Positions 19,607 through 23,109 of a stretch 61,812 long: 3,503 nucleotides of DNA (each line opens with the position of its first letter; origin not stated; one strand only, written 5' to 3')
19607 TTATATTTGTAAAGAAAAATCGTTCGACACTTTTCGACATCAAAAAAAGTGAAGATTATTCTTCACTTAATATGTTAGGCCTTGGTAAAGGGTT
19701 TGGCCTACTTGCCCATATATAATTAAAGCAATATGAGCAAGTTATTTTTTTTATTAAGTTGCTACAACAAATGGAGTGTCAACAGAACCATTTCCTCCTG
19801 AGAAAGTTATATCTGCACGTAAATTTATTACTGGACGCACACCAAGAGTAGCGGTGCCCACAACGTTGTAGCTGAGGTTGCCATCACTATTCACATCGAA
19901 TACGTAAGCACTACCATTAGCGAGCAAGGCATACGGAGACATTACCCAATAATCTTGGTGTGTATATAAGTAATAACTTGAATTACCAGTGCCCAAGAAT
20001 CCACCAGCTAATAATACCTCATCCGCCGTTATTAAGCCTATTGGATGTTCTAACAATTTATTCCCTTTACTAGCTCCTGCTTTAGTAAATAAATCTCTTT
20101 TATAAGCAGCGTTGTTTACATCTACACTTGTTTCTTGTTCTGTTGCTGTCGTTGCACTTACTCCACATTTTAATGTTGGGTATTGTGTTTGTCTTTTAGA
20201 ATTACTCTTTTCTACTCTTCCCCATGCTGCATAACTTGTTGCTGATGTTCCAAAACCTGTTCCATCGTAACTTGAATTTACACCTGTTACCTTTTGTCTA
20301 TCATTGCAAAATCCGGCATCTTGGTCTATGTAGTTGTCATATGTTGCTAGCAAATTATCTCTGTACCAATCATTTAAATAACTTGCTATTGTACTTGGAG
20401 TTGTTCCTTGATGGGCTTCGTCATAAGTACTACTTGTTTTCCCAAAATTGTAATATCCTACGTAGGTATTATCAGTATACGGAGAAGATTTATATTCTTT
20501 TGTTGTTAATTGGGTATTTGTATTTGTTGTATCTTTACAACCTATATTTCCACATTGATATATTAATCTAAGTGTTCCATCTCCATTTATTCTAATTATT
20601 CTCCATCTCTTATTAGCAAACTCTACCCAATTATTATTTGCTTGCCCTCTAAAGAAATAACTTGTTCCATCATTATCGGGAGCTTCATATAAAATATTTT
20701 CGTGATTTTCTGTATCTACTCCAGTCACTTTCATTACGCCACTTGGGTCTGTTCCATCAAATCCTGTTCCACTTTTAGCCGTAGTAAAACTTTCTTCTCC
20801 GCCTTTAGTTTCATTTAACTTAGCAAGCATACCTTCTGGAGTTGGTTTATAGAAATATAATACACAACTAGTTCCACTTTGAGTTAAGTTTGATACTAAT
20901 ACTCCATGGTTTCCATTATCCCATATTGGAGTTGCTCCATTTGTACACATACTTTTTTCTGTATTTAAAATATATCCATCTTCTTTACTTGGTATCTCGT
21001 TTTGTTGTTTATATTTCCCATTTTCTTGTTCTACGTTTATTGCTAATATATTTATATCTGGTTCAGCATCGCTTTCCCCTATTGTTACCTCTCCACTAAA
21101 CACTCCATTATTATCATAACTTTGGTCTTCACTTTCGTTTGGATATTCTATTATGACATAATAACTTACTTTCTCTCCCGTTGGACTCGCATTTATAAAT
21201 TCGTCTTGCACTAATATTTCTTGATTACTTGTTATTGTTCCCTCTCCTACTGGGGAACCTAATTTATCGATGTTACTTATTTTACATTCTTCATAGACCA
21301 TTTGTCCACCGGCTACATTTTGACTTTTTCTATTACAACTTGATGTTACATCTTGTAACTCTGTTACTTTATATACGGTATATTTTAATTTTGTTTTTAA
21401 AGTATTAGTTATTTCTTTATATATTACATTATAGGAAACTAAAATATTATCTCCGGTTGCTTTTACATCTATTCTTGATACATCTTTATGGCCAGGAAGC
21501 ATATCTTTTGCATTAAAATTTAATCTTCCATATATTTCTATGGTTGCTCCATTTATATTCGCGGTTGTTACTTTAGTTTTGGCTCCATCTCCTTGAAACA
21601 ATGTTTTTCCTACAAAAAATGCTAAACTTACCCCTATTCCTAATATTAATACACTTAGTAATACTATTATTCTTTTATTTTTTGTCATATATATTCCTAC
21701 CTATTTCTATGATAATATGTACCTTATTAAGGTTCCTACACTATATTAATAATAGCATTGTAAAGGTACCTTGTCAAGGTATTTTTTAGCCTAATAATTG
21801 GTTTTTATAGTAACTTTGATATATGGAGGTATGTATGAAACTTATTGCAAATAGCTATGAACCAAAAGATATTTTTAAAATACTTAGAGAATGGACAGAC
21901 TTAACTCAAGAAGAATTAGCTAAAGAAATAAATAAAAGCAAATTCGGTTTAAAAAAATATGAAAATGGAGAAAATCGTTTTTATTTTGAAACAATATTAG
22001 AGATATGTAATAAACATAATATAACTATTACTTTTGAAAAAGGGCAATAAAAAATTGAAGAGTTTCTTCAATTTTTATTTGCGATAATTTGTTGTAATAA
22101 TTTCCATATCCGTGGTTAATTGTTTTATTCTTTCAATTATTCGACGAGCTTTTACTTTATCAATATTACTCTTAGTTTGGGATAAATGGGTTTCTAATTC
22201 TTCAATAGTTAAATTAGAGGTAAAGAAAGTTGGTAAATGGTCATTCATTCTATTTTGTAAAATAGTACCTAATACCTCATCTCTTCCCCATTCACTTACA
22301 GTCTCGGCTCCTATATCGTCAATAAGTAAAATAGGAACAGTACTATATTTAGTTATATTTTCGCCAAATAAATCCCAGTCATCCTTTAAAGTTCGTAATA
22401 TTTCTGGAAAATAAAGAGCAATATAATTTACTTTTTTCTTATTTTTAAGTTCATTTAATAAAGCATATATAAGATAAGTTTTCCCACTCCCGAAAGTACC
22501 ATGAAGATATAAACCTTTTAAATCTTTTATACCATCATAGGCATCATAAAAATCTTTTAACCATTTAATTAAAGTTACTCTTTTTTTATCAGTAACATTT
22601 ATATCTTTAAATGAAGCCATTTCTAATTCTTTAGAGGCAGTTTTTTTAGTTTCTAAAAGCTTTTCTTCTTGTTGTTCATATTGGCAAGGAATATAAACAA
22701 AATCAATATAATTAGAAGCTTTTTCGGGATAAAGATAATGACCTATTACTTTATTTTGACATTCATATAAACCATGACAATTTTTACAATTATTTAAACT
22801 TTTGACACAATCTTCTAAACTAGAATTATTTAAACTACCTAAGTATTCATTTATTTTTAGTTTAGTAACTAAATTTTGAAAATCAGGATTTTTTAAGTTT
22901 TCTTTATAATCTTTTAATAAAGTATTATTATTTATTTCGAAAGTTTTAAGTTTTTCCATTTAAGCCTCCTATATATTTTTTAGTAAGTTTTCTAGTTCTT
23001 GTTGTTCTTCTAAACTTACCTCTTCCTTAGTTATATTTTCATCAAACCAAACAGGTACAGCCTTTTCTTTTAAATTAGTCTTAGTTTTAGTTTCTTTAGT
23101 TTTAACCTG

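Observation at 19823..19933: Second copy of the hypervariable patch (paralog B), still retaining AAC codons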

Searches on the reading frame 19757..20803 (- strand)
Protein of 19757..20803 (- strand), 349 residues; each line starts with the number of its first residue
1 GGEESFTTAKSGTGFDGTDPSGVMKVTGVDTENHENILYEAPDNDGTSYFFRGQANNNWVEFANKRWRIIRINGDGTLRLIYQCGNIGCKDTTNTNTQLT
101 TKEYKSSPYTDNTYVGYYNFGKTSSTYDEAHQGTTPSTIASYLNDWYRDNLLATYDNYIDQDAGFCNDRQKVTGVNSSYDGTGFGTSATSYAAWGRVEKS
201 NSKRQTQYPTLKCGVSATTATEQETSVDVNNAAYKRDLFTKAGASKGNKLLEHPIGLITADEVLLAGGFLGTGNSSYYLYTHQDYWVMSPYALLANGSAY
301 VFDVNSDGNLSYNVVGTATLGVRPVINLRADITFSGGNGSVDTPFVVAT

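Call 69: predict_structure(alignment_id=A4)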
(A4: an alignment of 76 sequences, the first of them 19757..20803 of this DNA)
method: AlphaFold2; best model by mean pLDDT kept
length: 349 residues; sequences in the alignment: 76
mean_pLDDT: 97.0   pTM: 0.95
mean pLDDT of the five models: 97.0, 97.1, 96.9, 96.9, 96.9
residues with pLDDT >= 90: 343; 70-90: 2; 50-70: 2; < 50: 2
segments of 3 or more residues with pLDDT < 50: none
pLDDT, mean of each block of 10 residues (from residue 1): 76 98 98 97 98 97 98 98 95 97 97 98 98 98 98 97 97 98 98 99 98 98 98 98 98 99 99 98 99 98 98 98 99 95 96
secondary structure, 60 per line:
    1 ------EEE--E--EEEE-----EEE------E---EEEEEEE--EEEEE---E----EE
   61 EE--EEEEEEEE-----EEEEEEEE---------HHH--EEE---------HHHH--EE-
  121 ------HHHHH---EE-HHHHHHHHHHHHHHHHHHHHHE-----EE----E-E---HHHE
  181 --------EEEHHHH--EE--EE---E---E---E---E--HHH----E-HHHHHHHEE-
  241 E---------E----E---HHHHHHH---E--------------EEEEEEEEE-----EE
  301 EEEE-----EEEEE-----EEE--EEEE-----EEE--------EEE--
elements in order: E7-9 E15-18 E24-26 E37-43 E46-50 E59-62 E65-72 E78-85 E100-102 H112-115 H127-131 H138-158 E189-191 H192-195 H231-237 H260-266 E285-293 E299-304 E310-314 E320-322 E325-328 E334-336 E345-347

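Call 72: fold_search(model_id=the predicted structure, library=pdb)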
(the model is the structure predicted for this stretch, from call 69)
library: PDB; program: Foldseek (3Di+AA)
matches with E <= 10: 351; with E <= 0.001: 1
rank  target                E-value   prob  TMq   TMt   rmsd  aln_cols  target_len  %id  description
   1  9qa6                  1.3e-04  0.99  0.32  0.16  14.4       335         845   13  Cryo-EM structure of Thomasclavelia ramosa IgA peptidase (IgAse) active site mutant (S32-N876) (released 2025-06-25)
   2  5tvw_A                2.7e-01  0.06  0.08  0.05   9.7        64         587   16  Crystal structure of mitochondrial Hsp90 (TRAP1) with ATP in absence of Mg, hemi-hydrolyzed (released 2018-03-14)
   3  5tvw_B                3.3e-01  0.05  0.08  0.05   9.2        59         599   15  Crystal structure of mitochondrial Hsp90 (TRAP1) with ATP in absence of Mg, hemi-hydrolyzed (released 2018-03-14)
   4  6xld_B                3.3e-01  0.04  0.07  0.05  10.7        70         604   14  Full-length Hsc82 in complex with Aha1 CTD in the presence of AMPPNP (released 2021-06-30)
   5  5tth_A                3.9e-01  0.03  0.08  0.05  10.7        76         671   14  Heterodimeric SpyCatcher/SpyTag-fused zebrafish TRAP1 in ATP/ADP-hybrid state (released 2017-08-23)
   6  5tvu_A                4.5e-01  0.03  0.08  0.06  10.3        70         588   14  Crystal structure of mitochondrial Hsp90 (TRAP1) with ATP in absence of Mg (released 2018-03-14)
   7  4ivg                  5.1e-01  0.05  0.08  0.06   9.7        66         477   15  Crystal structure of mitochondrial Hsp90 (TRAP1) NTD-Middle domain dimer with AMPPNP (released 2014-01-22)
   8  6xlc_A                5.1e-01  0.04  0.07  0.05   9.9        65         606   14  Full-length Hsc82 bound to AMPPNP (released 2021-06-30)
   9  8u1m_A                6.1e-01  0.04  0.08  0.07   9.0        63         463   19  Cryo-EM structure of the HSP90 dimer (NTD-MD) in the semi-open state (released 2024-03-13)
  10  4j0b_A                6.9e-01  0.04  0.06  0.04   8.4        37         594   19  Structure of mitochondrial Hsp90 (TRAP1) with ADP-BeF3 (released 2014-01-22)
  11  4ipe_A                6.9e-01  0.04  0.08  0.05   9.7        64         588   16  Crystal structure of mitochondrial Hsp90 (TRAP1) with AMPPNP (released 2014-01-22)
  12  4iyn_A                6.9e-01  0.03  0.07  0.05   9.7        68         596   15  Structure of mitochondrial Hsp90 (TRAP1) with ADP-ALF4- (released 2014-01-22)
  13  6d14_A                7.3e-01  0.03  0.08  0.05   9.7        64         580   16  Zebrafish TRAP1 bound to AMPPNP and calcium in the asymmetric closed state (released 2018-04-25)
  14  6d14_B                7.3e-01  0.03  0.07  0.05   9.8        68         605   15  Zebrafish TRAP1 bound to AMPPNP and calcium in the asymmetric closed state (released 2018-04-25)
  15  6xlf_B                7.3e-01  0.03  0.07  0.05   9.9        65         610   14  Full-length Hsc82 in complex with Aha1 in the presence of AMP-PNP (released 2021-06-30)
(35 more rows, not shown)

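Call 73: fold_search(model_id=the predicted structure, library=viral)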
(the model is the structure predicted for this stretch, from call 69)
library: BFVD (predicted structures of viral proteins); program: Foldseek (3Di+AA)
matches with E <= 10: 221; with E <= 0.001: 7
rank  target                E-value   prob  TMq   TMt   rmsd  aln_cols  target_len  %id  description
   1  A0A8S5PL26            3.4e-05  1.00  0.37  0.27  11.9       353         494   12  DUF6273 domain-containing protein [Siphoviridae sp. ctOSJ35]
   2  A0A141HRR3            1.3e-04  1.00  0.34  0.10  12.0       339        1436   11  (no name in the UniProt tables at hand)
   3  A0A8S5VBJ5            1.4e-04  1.00  0.35  0.44  18.0       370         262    8  ATP-binding sugar transporter [Myoviridae sp. ctbEa13]
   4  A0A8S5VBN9            1.7e-04  1.00  0.37  0.40   6.3       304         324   15  DUF6273 domain-containing protein [Myoviridae sp. ctbEa13]
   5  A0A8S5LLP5            1.8e-04  1.00  0.31  0.16  12.8       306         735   11  Interferon alpha/beta receptor 1, Interferon I interferon signaling complex [Siphoviridae sp. ctvok7]
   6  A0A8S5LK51            1.9e-04  1.00  0.34  0.31  12.5       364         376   12  DUF6273 domain-containing protein [Siphoviridae sp. ctnhN1]
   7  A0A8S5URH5            3.4e-04  1.00  0.32  0.35   7.9       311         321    7  Uncharacterized protein [Myoviridae sp. ctsIb3]
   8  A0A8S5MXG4            1.0e-03  0.33  0.20  0.11  19.8       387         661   13  DUF6273 domain-containing protein [Siphoviridae sp. ct91l7]
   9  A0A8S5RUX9            1.3e-03  0.90  0.24  0.17  12.9       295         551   10  (no name in the UniProt tables at hand)
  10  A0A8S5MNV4            1.7e-03  0.99  0.33  0.54  10.9       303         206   11  DUF6273 domain-containing protein [Myoviridae sp. ctI7W9]
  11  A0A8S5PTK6            2.0e-03  0.99  0.31  0.26   7.1       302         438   12  Uncharacterized protein [Myoviridae sp. ctzS633]
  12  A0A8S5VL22            2.4e-03  0.99  0.37  0.19   8.4       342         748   12  (no name in the UniProt tables at hand)
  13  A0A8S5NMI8            4.3e-03  0.99  0.30  0.39  10.3       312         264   10  Retinoblastoma-binding protein-like protein [Siphoviridae sp. ctGMq5]
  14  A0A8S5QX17            5.5e-03  0.66  0.26  0.16  15.5       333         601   10  Concanavalin A-like lectin/glucanase superfamily protein [Siphoviridae sp. ctcuE16]
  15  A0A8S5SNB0            7.0e-03  0.96  0.27  0.53   8.9       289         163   10  DUF6273 domain-containing protein [Siphoviridae sp. ctCb814]
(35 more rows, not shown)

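Call 90: search_solved_structures(query=A4, max_evalue=0.01, show_alignments=1)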
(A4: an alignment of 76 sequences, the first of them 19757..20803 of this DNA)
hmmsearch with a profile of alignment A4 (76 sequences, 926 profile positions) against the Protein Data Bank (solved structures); distinct sequences matched with E-value up to 0.01: 0.

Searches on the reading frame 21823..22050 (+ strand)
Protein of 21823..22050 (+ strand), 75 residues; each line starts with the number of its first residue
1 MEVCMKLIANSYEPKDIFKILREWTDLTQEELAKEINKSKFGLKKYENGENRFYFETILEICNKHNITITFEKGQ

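Call 103: search_protein_families(library=pfam, proteins=[window:21823-22050:+], max_evalue=0.01)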
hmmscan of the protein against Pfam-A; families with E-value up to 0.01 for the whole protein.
window:21823-22050:+ (75 aa): 4 families
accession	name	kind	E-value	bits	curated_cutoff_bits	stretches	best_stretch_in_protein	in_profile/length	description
PF01381.28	HTH_3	-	1.1e-07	32.2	23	1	19-70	2-53/55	Helix-turn-helix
PF13560.12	HTH_31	-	1e-05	26.2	27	1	19-63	7-52/64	Helix-turn-helix domain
PF12844.13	HTH_19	-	0.001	19.4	30.2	1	21-68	7-54/64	Helix-turn-helix domain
PF13443.12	HTH_26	-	0.0028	18.3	22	1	26-68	10-53/63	Cro/C1-type HTH DNA-binding domain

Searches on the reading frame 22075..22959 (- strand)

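Call 68: search_protein_families(library=pfam, proteins=[window:22075-22959:-], max_evalue=0.001)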
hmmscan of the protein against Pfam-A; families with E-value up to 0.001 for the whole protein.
window:22075-22959:- (294 aa): 5 families
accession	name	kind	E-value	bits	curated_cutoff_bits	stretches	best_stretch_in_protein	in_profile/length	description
PF01695.23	IstB_IS21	-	3.8e-07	30.3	24.1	1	107-290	59-228/238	IstB-like ATP binding protein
PF00308.24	Bac_DnaA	-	5.2e-05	23.9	23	1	148-261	35-150/162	Bacterial DnaA ATPAse domain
PF00004.35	AAA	-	7.3e-05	23.7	21.2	1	150-223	1-73/131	ATPase family associated with various cellular activities (AAA)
PF03969.22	AFG1_ATPase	-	0.00013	21.5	27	1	143-257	57-173/361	AFG1-like ATPase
PF13173.12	AAA_14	-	0.00017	22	27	1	151-217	6-72/129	AAA domain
